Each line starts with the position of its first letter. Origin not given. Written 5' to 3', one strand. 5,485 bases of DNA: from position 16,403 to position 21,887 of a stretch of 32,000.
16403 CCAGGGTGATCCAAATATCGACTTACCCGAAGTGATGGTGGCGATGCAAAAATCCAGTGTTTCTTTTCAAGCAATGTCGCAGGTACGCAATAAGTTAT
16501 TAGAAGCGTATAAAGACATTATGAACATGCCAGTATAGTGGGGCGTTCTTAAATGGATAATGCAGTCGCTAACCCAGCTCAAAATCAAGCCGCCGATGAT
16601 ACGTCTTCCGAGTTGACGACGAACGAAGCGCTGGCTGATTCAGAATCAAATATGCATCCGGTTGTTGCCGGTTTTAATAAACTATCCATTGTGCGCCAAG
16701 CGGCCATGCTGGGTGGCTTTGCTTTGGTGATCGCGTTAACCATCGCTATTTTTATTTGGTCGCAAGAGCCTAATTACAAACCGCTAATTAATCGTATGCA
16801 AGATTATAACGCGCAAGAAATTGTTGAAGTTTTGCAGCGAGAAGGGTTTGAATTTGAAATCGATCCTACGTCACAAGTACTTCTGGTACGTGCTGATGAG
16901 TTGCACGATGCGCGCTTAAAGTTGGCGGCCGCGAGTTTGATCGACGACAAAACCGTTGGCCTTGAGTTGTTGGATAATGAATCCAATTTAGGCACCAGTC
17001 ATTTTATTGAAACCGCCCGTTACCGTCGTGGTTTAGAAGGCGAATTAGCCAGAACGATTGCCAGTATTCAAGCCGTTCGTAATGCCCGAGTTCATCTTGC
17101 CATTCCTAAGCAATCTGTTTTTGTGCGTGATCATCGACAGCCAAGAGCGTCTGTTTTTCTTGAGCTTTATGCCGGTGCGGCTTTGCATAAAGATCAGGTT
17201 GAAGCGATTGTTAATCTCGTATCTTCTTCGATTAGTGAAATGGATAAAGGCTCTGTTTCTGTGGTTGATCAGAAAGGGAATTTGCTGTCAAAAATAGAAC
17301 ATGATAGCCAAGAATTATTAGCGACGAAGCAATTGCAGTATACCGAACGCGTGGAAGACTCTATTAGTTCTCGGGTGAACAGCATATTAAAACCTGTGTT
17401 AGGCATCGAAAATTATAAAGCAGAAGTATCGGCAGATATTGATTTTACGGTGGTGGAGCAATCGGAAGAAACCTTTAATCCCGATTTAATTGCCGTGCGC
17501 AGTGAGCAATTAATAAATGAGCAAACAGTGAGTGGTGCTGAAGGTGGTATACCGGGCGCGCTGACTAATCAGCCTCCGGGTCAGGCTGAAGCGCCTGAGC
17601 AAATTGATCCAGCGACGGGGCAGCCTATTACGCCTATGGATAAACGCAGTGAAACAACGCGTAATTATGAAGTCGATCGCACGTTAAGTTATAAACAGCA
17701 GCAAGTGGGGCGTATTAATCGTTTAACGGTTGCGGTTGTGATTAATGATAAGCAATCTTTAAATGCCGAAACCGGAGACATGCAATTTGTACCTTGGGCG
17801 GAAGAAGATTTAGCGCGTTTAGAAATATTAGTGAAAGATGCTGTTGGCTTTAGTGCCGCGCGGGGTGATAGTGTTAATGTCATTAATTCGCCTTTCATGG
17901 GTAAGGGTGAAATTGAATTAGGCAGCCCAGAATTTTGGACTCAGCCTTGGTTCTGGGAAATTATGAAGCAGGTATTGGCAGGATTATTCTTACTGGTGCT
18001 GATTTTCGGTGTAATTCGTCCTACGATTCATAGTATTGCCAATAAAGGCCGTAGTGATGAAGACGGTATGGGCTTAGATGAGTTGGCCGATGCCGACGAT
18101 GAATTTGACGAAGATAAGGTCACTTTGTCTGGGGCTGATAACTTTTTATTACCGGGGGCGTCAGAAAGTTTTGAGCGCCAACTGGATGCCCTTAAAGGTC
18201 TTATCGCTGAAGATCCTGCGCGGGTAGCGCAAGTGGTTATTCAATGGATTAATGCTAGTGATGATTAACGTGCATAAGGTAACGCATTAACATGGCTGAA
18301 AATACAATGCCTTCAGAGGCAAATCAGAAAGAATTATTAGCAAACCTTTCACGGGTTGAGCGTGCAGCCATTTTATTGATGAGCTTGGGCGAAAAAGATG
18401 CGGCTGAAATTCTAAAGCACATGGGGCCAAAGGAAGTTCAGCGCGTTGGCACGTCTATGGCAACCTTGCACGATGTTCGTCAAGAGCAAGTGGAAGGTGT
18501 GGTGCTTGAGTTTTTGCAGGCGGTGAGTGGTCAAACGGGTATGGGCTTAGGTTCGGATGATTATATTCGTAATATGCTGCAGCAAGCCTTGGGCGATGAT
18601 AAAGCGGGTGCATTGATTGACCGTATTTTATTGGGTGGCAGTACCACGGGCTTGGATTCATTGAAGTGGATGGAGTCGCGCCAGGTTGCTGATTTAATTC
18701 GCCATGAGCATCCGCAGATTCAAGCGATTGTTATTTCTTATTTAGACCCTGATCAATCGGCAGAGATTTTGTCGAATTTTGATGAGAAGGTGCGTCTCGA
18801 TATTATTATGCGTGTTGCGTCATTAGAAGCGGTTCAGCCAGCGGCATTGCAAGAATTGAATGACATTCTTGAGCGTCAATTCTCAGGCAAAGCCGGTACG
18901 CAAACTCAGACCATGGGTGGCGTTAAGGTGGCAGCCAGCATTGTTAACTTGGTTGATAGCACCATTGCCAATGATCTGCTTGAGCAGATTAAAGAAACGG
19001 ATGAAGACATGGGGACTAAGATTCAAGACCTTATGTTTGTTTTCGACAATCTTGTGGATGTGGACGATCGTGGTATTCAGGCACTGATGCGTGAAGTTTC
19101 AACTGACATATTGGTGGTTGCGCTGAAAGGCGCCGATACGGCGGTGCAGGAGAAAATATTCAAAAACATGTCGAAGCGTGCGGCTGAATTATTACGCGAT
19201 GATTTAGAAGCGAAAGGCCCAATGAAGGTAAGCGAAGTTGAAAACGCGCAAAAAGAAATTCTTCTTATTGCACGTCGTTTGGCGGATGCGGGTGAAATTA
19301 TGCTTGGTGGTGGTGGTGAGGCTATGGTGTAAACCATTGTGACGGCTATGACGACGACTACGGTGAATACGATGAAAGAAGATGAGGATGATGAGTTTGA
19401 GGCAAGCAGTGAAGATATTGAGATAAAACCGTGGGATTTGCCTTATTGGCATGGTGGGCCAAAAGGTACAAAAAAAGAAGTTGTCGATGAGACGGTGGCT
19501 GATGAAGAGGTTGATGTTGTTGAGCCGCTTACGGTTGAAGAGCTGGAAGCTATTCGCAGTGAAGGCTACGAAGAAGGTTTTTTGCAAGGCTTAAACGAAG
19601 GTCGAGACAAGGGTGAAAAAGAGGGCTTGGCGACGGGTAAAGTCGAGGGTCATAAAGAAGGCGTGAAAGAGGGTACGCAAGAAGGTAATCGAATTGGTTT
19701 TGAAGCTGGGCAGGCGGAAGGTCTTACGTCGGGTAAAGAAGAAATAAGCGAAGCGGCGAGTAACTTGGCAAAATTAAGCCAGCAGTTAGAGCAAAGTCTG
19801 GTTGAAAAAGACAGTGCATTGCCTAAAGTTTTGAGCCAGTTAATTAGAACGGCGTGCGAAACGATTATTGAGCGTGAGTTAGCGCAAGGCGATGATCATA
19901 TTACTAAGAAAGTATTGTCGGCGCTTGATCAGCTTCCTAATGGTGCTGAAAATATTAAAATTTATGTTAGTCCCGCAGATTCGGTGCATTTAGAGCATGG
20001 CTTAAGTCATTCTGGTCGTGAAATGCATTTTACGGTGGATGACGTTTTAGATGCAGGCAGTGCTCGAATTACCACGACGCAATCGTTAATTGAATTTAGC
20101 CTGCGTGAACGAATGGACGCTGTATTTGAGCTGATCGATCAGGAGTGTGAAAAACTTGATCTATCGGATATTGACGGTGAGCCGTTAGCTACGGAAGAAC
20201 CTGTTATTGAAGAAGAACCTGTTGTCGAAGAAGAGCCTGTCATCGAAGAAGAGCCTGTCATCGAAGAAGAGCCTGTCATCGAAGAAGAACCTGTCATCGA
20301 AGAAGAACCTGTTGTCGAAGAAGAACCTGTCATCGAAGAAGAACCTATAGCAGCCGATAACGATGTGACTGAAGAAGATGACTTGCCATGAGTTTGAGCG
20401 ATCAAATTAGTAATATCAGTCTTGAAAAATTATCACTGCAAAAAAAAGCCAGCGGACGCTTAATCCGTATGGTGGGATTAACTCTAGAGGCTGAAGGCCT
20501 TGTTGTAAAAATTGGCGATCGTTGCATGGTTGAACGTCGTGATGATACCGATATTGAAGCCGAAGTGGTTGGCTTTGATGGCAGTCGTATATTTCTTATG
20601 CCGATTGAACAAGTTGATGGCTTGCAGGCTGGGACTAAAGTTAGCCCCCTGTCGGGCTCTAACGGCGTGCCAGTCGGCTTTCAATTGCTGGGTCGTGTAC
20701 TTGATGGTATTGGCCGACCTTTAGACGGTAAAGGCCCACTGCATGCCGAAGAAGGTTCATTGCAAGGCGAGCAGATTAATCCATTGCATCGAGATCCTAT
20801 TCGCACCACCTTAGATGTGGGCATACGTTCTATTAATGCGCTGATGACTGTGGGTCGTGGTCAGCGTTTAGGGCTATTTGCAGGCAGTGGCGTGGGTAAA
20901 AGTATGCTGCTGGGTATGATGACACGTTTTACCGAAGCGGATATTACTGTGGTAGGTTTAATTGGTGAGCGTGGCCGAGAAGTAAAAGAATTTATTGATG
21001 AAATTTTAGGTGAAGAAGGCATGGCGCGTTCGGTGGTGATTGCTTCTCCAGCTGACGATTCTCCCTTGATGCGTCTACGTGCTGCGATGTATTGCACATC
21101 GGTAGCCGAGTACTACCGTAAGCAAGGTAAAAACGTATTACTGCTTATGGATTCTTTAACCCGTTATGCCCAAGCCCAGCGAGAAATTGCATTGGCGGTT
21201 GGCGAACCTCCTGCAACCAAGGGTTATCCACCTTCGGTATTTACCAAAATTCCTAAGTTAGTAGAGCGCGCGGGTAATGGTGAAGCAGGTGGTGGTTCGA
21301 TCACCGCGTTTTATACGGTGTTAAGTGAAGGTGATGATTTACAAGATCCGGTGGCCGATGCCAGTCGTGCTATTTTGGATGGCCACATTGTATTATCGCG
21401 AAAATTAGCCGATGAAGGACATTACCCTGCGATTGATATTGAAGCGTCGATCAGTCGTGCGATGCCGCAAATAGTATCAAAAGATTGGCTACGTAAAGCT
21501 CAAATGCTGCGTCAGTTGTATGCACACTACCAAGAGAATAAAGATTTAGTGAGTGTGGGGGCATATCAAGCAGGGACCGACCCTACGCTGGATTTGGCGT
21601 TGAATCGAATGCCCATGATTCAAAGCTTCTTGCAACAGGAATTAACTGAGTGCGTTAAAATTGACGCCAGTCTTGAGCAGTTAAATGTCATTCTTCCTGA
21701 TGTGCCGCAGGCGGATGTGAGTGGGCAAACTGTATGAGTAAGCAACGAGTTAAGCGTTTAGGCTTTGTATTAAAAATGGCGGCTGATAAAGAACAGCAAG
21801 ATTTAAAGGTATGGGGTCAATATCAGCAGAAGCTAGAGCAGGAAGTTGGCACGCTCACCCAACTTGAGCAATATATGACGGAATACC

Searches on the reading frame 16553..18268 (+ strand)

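Call 27: search_protein_families(library=pfam, proteins=[window:16553-18268:+], max_evalue=0.00001)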
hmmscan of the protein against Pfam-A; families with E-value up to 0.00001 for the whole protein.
window:16553-18268:+ (571 aa): 2 families
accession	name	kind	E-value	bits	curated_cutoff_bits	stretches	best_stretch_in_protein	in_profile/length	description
PF01514.23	YscJ_FliF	-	1.4e-59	201.4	24.4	1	71-246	2-178/179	Secretory protein of YscJ/FliF family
PF08345.17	YscJ_FliF_C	-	4.8e-44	150.8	23.8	1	279-448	1-147/147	Flagellar M-ring protein C-terminal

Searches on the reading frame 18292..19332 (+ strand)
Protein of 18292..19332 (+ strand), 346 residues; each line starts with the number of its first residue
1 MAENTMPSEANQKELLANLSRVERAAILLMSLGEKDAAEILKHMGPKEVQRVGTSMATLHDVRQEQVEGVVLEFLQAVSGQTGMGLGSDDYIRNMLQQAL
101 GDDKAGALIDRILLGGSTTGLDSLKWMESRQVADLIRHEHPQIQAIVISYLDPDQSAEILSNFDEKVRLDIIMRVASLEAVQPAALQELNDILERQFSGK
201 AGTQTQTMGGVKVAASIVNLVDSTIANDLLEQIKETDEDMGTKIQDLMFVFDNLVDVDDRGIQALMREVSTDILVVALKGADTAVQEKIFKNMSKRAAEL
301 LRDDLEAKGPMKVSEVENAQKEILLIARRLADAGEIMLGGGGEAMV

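Call 53: search_protein_families(library=pfam, proteins=[window:18292-19332:+], max_evalue=0.01)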
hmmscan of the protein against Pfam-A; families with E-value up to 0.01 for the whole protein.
window:18292-19332:+ (346 aa): 4 families
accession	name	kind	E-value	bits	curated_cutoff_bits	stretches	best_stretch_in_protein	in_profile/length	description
PF01706.21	FliG_C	-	3.3e-42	143.6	23.3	1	231-338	1-108/108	FliG C-terminal domain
PF14842.11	FliG_N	-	1.1e-40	138.9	25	2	18-118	1-101/104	FliG N-terminal domain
PF14841.11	FliG_M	-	2.1e-32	111.6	25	2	130-201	2-73/76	FliG middle domain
PF03448.22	MgtE_N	-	5.1e-09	37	25.9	1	128-180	2-54/102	MgtE intracellular N domain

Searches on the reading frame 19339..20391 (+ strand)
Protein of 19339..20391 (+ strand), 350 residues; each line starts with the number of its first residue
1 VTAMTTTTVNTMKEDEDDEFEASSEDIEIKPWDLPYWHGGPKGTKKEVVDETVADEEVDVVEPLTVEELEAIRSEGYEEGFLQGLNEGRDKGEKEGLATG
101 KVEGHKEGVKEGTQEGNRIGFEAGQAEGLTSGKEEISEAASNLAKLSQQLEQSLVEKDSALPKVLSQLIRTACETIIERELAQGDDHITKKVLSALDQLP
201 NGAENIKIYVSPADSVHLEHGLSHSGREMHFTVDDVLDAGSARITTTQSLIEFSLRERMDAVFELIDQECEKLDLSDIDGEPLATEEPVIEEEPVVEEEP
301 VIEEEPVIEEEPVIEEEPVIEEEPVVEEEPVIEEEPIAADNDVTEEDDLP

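Call 18: search_protein_families(library=pfam, proteins=[window:19339-20391:+], max_evalue=0.001)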
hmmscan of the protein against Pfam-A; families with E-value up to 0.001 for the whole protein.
window:19339-20391:+ (350 aa): 2 families
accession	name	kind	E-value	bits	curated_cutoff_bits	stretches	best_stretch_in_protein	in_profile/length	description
PF02108.21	FliH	-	7.3e-17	61.9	24.1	1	138-261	2-127/128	Flagellar assembly protein FliH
PF09811.14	Yae1_N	-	0.0004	20.4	27.5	0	94-129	3-38/39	Essential protein Yae1, N terminal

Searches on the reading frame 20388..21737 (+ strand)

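Call 18: search_protein_families(library=pfam, proteins=[window:20388-21737:+], max_evalue=0.001)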
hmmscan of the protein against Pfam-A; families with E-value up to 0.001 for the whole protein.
window:20388-21737:+ (449 aa): 3 families
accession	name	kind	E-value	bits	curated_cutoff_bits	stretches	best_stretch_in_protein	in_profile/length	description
PF00006.31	ATP-synt_ab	-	4.4e-88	294.9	29.5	1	145-356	1-213/213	ATP synthase alpha/beta family, nucleotide-binding domain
PF18269.6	T3SS_ATPase_C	-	3.8e-24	84.8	22.7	1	363-433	1-71/72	T3SS EscN ATPase C-terminal domain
PF02874.29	ATP-synt_ab_N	-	0.00028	21.8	20.9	1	29-87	5-67/69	ATP synthase alpha/beta family, beta-barrel domain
